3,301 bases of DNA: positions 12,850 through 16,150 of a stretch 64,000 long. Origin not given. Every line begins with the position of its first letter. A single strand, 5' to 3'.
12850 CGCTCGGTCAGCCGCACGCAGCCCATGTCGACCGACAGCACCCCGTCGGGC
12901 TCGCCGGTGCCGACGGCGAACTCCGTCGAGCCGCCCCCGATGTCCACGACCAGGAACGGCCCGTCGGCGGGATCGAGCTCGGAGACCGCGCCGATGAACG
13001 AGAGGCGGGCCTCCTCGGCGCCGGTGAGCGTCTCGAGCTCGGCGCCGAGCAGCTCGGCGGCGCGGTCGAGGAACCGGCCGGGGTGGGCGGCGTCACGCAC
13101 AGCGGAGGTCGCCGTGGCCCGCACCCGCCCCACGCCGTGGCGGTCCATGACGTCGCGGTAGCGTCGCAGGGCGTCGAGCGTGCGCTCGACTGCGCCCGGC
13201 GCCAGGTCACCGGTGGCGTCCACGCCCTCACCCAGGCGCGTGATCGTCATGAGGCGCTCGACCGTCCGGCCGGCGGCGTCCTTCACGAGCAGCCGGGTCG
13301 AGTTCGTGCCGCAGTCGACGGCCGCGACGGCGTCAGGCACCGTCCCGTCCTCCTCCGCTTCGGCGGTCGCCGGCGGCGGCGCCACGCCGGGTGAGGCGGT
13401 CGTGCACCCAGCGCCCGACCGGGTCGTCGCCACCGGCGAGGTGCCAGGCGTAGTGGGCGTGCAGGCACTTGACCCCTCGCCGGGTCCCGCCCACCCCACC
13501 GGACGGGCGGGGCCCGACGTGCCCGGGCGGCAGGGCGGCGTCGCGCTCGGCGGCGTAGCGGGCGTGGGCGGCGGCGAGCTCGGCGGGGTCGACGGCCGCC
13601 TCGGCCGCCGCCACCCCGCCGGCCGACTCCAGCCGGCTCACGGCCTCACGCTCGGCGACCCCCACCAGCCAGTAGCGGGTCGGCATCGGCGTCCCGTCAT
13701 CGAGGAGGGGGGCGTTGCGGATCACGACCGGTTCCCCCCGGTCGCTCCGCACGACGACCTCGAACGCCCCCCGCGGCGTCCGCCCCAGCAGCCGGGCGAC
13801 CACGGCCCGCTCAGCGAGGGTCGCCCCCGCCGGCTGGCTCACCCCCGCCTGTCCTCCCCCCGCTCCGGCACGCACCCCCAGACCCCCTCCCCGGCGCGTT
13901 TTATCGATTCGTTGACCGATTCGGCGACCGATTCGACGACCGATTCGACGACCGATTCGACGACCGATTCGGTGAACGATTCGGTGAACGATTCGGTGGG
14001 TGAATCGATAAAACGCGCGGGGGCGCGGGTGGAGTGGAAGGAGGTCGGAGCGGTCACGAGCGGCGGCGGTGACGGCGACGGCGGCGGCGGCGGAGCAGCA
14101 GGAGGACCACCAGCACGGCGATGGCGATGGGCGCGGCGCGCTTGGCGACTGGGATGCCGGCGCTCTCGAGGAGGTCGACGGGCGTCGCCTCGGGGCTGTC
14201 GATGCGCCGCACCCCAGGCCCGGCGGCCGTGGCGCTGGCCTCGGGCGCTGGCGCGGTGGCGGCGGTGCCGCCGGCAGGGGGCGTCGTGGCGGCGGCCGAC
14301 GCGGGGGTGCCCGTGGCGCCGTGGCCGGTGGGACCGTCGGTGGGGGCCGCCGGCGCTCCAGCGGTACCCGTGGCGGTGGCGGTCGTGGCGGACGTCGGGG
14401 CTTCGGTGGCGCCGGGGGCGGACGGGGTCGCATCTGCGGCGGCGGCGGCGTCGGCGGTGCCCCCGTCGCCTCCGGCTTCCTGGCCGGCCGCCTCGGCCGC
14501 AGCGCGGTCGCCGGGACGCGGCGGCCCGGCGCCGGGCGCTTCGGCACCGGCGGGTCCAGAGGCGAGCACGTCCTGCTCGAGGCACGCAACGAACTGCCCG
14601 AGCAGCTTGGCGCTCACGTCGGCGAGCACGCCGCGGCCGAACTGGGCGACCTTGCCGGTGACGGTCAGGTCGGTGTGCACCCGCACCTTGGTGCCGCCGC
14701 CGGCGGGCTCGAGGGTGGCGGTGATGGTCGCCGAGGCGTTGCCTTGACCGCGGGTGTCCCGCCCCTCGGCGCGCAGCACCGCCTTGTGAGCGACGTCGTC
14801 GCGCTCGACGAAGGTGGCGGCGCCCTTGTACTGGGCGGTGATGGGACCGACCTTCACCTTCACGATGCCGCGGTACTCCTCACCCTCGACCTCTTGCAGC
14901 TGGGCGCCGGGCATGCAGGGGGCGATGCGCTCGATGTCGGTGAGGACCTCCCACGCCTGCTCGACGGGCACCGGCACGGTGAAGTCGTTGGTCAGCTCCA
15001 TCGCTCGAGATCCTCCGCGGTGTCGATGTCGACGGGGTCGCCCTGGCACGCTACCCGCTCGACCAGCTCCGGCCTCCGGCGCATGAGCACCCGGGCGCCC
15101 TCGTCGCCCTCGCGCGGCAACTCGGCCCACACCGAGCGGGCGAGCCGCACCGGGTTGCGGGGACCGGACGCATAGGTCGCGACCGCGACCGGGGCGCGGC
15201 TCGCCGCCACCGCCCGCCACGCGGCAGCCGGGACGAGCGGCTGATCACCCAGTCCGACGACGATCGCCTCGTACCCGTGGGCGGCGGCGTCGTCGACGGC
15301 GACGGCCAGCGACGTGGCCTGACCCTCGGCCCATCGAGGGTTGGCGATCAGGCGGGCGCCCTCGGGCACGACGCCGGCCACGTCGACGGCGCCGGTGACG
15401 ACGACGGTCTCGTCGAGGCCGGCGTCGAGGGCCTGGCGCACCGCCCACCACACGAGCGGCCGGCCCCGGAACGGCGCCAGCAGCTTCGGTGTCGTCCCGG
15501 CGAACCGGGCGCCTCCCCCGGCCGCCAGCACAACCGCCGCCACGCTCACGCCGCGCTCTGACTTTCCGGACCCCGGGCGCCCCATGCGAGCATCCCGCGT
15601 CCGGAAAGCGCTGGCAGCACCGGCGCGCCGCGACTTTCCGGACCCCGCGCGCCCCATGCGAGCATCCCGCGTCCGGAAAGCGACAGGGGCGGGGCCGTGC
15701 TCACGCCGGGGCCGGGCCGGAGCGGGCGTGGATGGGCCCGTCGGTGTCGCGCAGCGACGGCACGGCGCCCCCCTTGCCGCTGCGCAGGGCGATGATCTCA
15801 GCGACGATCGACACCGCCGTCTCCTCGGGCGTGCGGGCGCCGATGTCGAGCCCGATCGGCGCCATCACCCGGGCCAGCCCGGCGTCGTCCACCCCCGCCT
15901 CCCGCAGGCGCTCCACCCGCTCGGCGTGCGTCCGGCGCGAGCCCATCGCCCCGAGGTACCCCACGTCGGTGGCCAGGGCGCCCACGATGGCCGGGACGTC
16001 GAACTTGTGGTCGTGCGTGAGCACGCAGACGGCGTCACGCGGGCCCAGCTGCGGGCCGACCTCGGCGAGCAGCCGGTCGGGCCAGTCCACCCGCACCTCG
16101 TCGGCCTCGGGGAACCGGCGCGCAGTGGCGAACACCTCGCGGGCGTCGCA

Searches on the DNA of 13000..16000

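Call 51: search_rna_families(source=window, start=13000, end=16000, threshold=evalue, max_evalue=1)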
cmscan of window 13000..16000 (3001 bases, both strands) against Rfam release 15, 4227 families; matches with E-value up to 1: 1.
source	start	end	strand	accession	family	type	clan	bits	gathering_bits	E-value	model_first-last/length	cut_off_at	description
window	13909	13978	-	RF03215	mir-5360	Gene; miRNA;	-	23.1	79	0.15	1-81/81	no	mir-5360 microRNA precursor family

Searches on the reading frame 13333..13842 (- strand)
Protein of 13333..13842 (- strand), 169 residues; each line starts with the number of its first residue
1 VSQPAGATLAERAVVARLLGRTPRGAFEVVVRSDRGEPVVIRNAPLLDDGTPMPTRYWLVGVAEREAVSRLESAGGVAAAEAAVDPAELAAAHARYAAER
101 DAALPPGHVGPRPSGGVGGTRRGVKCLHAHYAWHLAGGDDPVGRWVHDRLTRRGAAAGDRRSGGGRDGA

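Call 13: find_encoding_contigs(protein=window:13333-13842:-, flank=10000, max_places=10)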
Protein window:13333-13842:- (169 aa): no gene with exactly this product is on record in the collection.

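Call 14: find_homologous_proteins(query=window:13333-13842:-, max_evalue=1e-20)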
Query window:13333-13842:- (169 aa): 7998 proteins with E <= 1e-20 among 8000 candidates; the best 120 are listed.
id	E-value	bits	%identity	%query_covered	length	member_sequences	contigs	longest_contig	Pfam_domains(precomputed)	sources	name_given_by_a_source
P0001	1.1e-102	360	100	100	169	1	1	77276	PF04417.18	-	-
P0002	1.9e-71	258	86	82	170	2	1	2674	PF04417.18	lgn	-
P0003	4.1e-71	257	84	83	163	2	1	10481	PF04417.18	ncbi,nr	ncbi:MAG TPA: DUF501 domain-containing protein [Acidimicrobiales bacterium]|nr:DUF501 domain-contain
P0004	4.8e-71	257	86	83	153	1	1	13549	PF04417.18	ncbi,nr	ncbi:MAG TPA: DUF501 domain-containing protein [Acidimicrobiales bacterium]|nr:DUF501 domain-contain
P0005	7.6e-71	256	81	85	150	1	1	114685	PF04417.18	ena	-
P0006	5.1e-70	253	-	-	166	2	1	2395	PF04417.18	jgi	-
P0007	1.4e-69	252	76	95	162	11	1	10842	PF04417.18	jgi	jgi:hypothetical protein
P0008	2.7e-69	251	81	83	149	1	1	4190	PF04417.18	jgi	jgi:hypothetical protein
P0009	3.3e-69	251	82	86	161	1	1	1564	PF04417.18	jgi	-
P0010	4.5e-69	250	78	89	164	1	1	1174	PF04417.18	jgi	jgi:hypothetical protein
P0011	4.6e-69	250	82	83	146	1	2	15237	PF04417.18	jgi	jgi:hypothetical protein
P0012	4.7e-69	250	81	86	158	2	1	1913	PF04417.18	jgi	-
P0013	5.5e-69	250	81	86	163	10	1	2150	PF04417.18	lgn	-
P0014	6.5e-69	250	78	90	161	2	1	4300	PF04417.18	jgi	jgi:uncharacterized protein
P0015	8.4e-69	249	85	80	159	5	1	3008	PF04417.18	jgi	jgi:hypothetical protein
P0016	9.6e-69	249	82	83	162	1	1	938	PF04417.18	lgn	-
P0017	1.2e-68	249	81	85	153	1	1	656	PF04417.18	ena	-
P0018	1.3e-68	249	75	95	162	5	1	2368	PF04417.18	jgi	jgi:uncharacterized protein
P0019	1.6e-68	248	81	83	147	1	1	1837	PF04417.18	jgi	jgi:hypothetical protein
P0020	1.6e-68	248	84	82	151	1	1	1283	PF04417.18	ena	-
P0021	1.7e-68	248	82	84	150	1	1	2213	PF04417.18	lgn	-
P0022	1.7e-68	248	82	83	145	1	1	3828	PF04417.18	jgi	jgi:hypothetical protein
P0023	1.9e-68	248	81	84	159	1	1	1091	PF04417.18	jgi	jgi:hypothetical protein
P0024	1.9e-68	248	76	95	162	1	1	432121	PF04417.18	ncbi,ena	-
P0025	2.1e-68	248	82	84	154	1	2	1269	PF04417.18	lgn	-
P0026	2.2e-68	248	86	80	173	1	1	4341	PF04417.18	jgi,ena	-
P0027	2.3e-68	248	79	86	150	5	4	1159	PF04417.18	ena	-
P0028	2.4e-68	248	84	83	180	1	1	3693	PF04417.18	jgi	jgi:uncharacterized protein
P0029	2.4e-68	248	81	87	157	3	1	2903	PF04417.18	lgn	-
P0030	2.6e-68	248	-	-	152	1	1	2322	PF04417.18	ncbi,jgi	-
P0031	2.8e-68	248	81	85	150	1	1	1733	PF04417.18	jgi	-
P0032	3.2e-68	247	85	80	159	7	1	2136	PF04417.18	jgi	jgi:hypothetical protein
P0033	4.4e-68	247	82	84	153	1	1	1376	PF04417.18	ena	-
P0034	4.6e-68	247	77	89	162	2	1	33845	PF04417.18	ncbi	-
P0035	5.3e-68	247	80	85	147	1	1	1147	PF04417.18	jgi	jgi:hypothetical protein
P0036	5.6e-68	247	79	90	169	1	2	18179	PF04417.18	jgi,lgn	jgi:hypothetical protein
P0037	5.6e-68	247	77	89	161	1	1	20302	PF04417.18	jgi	jgi:uncharacterized protein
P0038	5.8e-68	246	75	89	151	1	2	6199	PF04417.18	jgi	jgi:hypothetical protein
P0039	5.9e-68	246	80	86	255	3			PF04417.18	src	-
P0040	6.7e-68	246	75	95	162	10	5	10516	PF04417.18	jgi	jgi:hypothetical protein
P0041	8.1e-68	246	81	83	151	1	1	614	PF04417.18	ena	-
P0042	9.9e-68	246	78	89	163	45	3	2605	PF04417.18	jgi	-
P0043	1.1e-67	246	77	89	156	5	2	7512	PF04417.18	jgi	jgi:hypothetical protein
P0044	1.1e-67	246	77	86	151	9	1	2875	PF04417.18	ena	-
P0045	1.4e-67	245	77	86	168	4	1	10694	PF04417.18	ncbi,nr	ncbi:MAG: DUF501 domain-containing protein [Acidimicrobiia bacterium]|nr:DUF501 domain-containing pr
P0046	1.5e-67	245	75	95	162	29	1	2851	PF04417.18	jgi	jgi:uncharacterized protein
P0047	1.5e-67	245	76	93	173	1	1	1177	PF04417.18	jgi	jgi:uncharacterized protein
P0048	1.5e-67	245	76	91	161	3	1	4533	PF04417.18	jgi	jgi:uncharacterized protein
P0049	1.7e-67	245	74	95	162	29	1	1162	PF04417.18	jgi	jgi:uncharacterized protein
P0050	1.7e-67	245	77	89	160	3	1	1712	PF04417.18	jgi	-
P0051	1.7e-67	245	78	87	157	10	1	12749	PF04417.18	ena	-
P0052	1.9e-67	245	75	94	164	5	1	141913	PF04417.18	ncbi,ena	-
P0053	1.9e-67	245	81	83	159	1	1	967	PF04417.18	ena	-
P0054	2.0e-67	245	79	88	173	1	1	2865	PF04417.18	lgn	-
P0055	2.2e-67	245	80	86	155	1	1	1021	PF04417.18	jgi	jgi:hypothetical protein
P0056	2.3e-67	245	81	83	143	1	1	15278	PF04417.18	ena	-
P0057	2.5e-67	244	78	85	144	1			PF04417.18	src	-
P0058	2.6e-67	244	81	85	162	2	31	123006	PF04417.18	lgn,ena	-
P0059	2.7e-67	244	76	92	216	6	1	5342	PF04417.18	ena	-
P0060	2.9e-67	244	77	89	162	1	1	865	PF04417.18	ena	-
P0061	2.9e-67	244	78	87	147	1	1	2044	PF04417.18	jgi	jgi:hypothetical protein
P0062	2.9e-67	244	77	89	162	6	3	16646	PF04417.18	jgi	-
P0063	3.0e-67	244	79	86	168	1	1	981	PF04417.18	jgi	jgi:hypothetical protein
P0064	3.1e-67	244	82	82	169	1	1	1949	PF04417.18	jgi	jgi:uncharacterized protein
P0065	3.2e-67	244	81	86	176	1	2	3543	PF04417.18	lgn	-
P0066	3.3e-67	244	81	84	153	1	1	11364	PF04417.18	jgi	jgi:uncharacterized protein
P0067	3.3e-67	244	78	84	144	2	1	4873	PF04417.18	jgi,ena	-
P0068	3.4e-67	244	78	84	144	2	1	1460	PF04417.18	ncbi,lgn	-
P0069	3.7e-67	244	78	88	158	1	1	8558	PF04417.18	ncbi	ncbi:MAG: DUF501 domain-containing protein [Acidimicrobiales bacterium]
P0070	3.7e-67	244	80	86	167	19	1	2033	PF04417.18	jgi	jgi:uncharacterized protein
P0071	4.5e-67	244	75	86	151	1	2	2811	PF04417.18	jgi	jgi:uncharacterized protein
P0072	4.7e-67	244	84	81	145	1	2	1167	PF04417.18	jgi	jgi:hypothetical protein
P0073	4.7e-67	244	84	81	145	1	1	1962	PF04417.18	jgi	jgi:hypothetical protein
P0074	4.7e-67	244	84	81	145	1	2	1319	PF04417.18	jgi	jgi:hypothetical protein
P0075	5.0e-67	243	82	84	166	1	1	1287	PF04417.18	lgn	-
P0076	5.1e-67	243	82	83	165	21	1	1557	PF04417.18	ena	-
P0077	5.1e-67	243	83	83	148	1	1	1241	PF04417.18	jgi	-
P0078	5.1e-67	243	77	89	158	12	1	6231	PF04417.18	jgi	jgi:hypothetical protein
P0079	5.2e-67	243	81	80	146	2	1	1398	PF04417.18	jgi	jgi:hypothetical protein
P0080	5.6e-67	243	78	86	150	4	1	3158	PF04417.18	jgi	-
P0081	5.6e-67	243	83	82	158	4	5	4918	PF04417.18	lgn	-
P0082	5.9e-67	243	80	85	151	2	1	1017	PF04417.18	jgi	-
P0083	5.9e-67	243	83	82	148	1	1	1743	PF04417.18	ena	-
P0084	6.0e-67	243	77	89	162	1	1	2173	PF04417.18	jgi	jgi:uncharacterized protein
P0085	6.1e-67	243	81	84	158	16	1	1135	PF04417.18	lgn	-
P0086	6.1e-67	243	-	-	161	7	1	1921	PF04417.18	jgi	-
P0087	6.3e-67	243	74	89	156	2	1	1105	PF04417.18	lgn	-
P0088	6.4e-67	243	-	-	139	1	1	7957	PF04417.18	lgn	-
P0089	6.8e-67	243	75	91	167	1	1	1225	PF04417.18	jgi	jgi:hypothetical protein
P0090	7.0e-67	243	-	-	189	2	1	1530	PF04417.18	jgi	-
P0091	7.5e-67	243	82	83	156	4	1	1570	PF04417.18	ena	-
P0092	7.5e-67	243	-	-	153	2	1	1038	PF04417.18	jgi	jgi:uncharacterized protein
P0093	7.6e-67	243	79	85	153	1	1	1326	PF04417.18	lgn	-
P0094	7.6e-67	243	77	89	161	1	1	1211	PF04417.18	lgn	-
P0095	7.6e-67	243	81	83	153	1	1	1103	PF04417.18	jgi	jgi:hypothetical protein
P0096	7.8e-67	243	77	89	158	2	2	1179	PF04417.18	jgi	jgi:hypothetical protein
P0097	8.2e-67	243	79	90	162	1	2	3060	PF04417.18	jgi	jgi:hypothetical protein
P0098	8.4e-67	243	78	86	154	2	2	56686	PF04417.18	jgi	jgi:uncharacterized protein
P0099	8.5e-67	243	81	83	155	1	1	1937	PF04417.18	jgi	jgi:hypothetical protein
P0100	8.6e-67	243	79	83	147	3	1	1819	PF04417.18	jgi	jgi:hypothetical protein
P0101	9.0e-67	243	78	85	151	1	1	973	PF04417.18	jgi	jgi:hypothetical protein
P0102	9.5e-67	243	79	84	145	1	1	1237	PF04417.18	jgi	jgi:hypothetical protein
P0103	9.8e-67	243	79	83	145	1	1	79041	PF04417.18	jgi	jgi:hypothetical protein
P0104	1.0e-66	242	74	95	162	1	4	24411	PF04417.18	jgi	jgi:hypothetical protein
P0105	1.0e-66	242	76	89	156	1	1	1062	PF04417.18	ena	-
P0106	1.0e-66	242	80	84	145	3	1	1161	PF04417.18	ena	-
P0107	1.0e-66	242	80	84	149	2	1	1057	PF04417.18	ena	-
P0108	1.1e-66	242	75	95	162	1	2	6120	PF04417.18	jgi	jgi:uncharacterized protein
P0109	1.1e-66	242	78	84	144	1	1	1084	PF04417.18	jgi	jgi:uncharacterized protein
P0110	1.1e-66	242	81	83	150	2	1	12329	PF04417.18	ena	-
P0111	1.1e-66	242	82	83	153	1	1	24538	PF04417.18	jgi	jgi:uncharacterized protein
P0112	1.2e-66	242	72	90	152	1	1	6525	PF04417.18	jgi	jgi:hypothetical protein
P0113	1.2e-66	242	81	83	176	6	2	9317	PF04417.18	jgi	jgi:uncharacterized protein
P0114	1.2e-66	242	80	84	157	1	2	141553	PF04417.18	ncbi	ncbi:MAG: DUF501 domain-containing protein [Acidimicrobiales bacterium]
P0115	1.3e-66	242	75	95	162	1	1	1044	PF04417.18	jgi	jgi:uncharacterized protein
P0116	1.3e-66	242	78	86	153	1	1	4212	PF04417.18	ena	-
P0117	1.4e-66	242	-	-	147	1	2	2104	PF04417.18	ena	-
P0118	1.4e-66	242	77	89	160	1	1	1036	PF04417.18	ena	-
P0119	1.4e-66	242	75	89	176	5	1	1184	PF04417.18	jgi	jgi:uncharacterized protein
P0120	1.4e-66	242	81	84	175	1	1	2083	PF04417.18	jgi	jgi:hypothetical protein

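Call 15: find_encoding_contigs(protein=P0002, flank=3000, max_places=3)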
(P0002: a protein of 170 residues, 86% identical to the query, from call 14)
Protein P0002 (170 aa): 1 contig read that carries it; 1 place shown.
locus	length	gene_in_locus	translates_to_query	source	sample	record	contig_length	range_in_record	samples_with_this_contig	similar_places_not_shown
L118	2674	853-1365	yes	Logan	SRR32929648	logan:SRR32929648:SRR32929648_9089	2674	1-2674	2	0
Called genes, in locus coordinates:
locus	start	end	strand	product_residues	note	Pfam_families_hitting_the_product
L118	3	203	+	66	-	?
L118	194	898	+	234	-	PF06240:COXG, PF10604:Polyketide_cyc2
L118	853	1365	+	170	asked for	PF04417:DUF501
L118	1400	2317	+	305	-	PF02541:Ppx-GppA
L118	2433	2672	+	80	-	?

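Call 16: find_encoding_contigs(protein=P0003, flank=5000, max_places=3)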
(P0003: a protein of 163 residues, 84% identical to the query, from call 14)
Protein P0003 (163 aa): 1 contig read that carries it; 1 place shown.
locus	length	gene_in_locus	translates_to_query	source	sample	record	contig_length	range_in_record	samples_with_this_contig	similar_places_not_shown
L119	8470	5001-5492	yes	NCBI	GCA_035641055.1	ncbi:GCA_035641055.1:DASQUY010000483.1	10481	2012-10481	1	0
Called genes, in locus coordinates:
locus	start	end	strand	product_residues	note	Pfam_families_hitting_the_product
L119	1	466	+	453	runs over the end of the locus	PF00590:TP_methylase, PF03819:MazG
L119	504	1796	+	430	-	PF03952:Enolase_N, PF00113:Enolase_C, PF13378:MR_MLE_C (weak)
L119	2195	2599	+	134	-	PF04977:DivIC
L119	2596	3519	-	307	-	PF03405:FA_desaturase_2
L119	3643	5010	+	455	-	PF08044:DUF1707, PF09922:LiaF-like_C (faint), PF00211:Guanylate_cyc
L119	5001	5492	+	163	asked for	PF04417:DUF501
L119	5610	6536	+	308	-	PF02541:Ppx-GppA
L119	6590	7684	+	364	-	PF00266:Aminotran_5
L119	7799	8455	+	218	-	PF13302:Acetyltransf_3, PF00583:Acetyltransf_1 (weak)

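Call 17: find_encoding_contigs(protein=P0004, flank=5000, max_places=3)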
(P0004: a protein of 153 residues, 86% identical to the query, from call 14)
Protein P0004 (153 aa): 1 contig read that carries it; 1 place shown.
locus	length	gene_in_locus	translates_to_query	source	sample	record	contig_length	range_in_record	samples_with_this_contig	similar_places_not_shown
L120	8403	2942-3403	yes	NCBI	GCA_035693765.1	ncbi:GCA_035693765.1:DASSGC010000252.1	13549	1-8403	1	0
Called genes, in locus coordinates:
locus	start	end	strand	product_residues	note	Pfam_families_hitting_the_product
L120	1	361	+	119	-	PF04977:DivIC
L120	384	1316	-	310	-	PF03405:FA_desaturase_2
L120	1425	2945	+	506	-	PF08044:DUF1707, PF00211:Guanylate_cyc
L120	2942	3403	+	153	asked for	PF04417:DUF501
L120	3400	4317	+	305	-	PF02541:Ppx-GppA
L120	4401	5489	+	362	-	PF00266:Aminotran_5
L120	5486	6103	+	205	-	PF13302:Acetyltransf_3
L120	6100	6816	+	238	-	-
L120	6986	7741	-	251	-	PF00378:ECH_1, PF16113:ECH_2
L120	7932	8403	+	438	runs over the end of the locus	PF02557:VanY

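Call 18: find_encoding_contigs(protein=P0005, flank=5000, max_places=3)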
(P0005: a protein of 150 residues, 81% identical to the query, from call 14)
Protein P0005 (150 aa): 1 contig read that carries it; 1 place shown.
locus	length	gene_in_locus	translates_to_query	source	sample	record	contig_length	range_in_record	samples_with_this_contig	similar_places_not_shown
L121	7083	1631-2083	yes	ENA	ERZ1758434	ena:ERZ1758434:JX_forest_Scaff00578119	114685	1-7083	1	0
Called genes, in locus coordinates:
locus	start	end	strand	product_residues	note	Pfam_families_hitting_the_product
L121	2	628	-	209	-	?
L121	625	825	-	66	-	PF06902:Fer4_19, PF13459:Fer4_15 (weak), PF13370:Fer4_13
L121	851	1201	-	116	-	-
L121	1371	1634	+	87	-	-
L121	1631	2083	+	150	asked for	PF04417:DUF501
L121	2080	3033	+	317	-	PF02541:Ppx-GppA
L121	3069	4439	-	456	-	PF19289:PmbA_TldD_3rd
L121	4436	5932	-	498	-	PF19290:PmbA_TldD_2nd (faint), PF01523:PmbA_TldD_1st, PF19289:PmbA_TldD_3rd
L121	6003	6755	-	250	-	PF01656:CbiA, PF10609:ParA (faint)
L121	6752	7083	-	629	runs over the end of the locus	PF07995:GSDH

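Call 28: find_encoding_contigs(protein=P0026, flank=3000, max_places=2)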
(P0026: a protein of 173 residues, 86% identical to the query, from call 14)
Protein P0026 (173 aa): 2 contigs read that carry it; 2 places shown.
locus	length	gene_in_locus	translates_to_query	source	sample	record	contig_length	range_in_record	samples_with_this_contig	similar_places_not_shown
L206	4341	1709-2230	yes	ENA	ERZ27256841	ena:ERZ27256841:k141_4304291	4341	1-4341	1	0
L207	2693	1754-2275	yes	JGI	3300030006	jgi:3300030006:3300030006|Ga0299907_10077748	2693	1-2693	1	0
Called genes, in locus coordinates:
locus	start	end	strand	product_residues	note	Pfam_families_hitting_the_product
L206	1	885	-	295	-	?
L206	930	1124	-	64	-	PF06902:Fer4_19 (weak), PF13459:Fer4_15, PF13370:Fer4_13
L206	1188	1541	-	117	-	-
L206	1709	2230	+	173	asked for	PF04417:DUF501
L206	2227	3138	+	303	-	PF02541:Ppx-GppA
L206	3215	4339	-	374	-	?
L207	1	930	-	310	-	?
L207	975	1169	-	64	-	PF06902:Fer4_19 (weak), PF13459:Fer4_15, PF13370:Fer4_13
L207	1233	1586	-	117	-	-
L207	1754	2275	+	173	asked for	PF04417:DUF501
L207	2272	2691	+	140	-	?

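Call 29: find_encoding_contigs(protein=P0015, flank=3000, max_places=2)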
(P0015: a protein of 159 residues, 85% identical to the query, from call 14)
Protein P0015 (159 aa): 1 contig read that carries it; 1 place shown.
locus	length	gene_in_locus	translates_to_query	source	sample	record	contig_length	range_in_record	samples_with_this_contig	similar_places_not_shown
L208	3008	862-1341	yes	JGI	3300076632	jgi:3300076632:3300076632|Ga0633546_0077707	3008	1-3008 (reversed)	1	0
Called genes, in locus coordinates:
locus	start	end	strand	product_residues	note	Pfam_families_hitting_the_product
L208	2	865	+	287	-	?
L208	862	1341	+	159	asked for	PF04417:DUF501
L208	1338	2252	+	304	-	PF02541:Ppx-GppA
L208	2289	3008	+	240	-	?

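Call 30: find_encoding_contigs(protein=P0028, flank=3000, max_places=2)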
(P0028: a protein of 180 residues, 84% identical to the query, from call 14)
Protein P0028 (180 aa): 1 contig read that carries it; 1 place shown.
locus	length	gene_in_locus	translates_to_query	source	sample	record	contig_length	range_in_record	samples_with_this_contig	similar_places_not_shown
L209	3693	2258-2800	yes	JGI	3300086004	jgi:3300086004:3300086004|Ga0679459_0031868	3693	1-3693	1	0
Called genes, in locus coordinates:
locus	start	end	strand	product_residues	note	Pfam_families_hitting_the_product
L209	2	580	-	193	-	?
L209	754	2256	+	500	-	-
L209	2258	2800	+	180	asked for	PF04417:DUF501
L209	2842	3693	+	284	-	?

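Call 45: search_protein_families(library=pfam, proteins=[window:13333-13842:-], max_evalue=0.01)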
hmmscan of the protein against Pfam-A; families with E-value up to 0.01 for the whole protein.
window:13333-13842:- (169 aa): 1 family
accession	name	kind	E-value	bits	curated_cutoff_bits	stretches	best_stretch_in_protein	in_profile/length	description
PF04417.17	DUF501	-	7.8e-24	84.6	23.8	1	31-147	3-138/139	Protein of unknown function (DUF501)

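Call 64: search_solved_structures(query=window:13333-13842:-, max_evalue=1)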
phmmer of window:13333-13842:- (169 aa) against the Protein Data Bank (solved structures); distinct sequences matched with E-value up to 1: 0.

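Call 83: find_encoding_contigs(protein=P0058, flank=3000, max_places=3)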
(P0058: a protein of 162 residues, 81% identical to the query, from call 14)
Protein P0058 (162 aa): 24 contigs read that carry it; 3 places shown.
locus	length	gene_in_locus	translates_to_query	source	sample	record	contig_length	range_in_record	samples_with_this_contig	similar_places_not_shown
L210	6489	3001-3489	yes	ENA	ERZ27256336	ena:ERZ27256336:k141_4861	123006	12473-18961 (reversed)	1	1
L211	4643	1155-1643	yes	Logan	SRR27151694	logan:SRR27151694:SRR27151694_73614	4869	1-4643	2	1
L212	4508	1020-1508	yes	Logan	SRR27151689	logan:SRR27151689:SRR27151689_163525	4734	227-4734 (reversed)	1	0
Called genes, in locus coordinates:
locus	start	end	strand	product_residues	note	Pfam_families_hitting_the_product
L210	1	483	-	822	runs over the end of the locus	-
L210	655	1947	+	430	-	PF03952:Enolase_N, PF00113:Enolase_C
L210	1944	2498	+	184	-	PF04977:DivIC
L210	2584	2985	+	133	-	-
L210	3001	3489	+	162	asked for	PF04417:DUF501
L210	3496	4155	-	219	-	PF01895:PhoU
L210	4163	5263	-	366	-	PF02690:Na_Pi_cotrans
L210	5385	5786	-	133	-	PF13442:Cytochrome_CBB3, PF00034:Cytochrom_C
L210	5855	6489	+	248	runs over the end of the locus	PF00702:Hydrolase, PF13419:HAD_2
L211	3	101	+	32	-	?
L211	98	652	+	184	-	PF04977:DivIC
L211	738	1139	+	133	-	-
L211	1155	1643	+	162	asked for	PF04417:DUF501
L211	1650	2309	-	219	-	PF01895:PhoU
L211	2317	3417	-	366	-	PF02690:Na_Pi_cotrans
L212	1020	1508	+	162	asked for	PF04417:DUF501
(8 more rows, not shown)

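Call 84: find_encoding_contigs(protein=P0065, flank=3000, max_places=2)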
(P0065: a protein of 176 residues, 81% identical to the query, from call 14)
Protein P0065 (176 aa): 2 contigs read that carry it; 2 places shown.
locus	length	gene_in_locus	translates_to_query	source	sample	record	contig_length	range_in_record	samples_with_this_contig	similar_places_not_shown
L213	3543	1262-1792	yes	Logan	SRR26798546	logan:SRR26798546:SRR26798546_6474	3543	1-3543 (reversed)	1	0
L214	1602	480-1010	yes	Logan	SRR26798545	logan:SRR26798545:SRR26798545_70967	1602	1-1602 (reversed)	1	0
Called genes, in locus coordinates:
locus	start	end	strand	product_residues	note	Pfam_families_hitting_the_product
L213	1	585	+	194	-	?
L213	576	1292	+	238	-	PF06240:COXG, PF10604:Polyketide_cyc2 (weak)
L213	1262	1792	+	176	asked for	PF04417:DUF501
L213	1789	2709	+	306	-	PF02541:Ppx-GppA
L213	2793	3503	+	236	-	PF13350:Y_phosphatase3 (faint), PF22741:PTP-NADK, PF22785:Tc-R-P, PF00782:DSPc, PF22784:PTP-SAK, PF14566:PTPlike_phytase (weak)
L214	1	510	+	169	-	?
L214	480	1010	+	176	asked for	PF04417:DUF501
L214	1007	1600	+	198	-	?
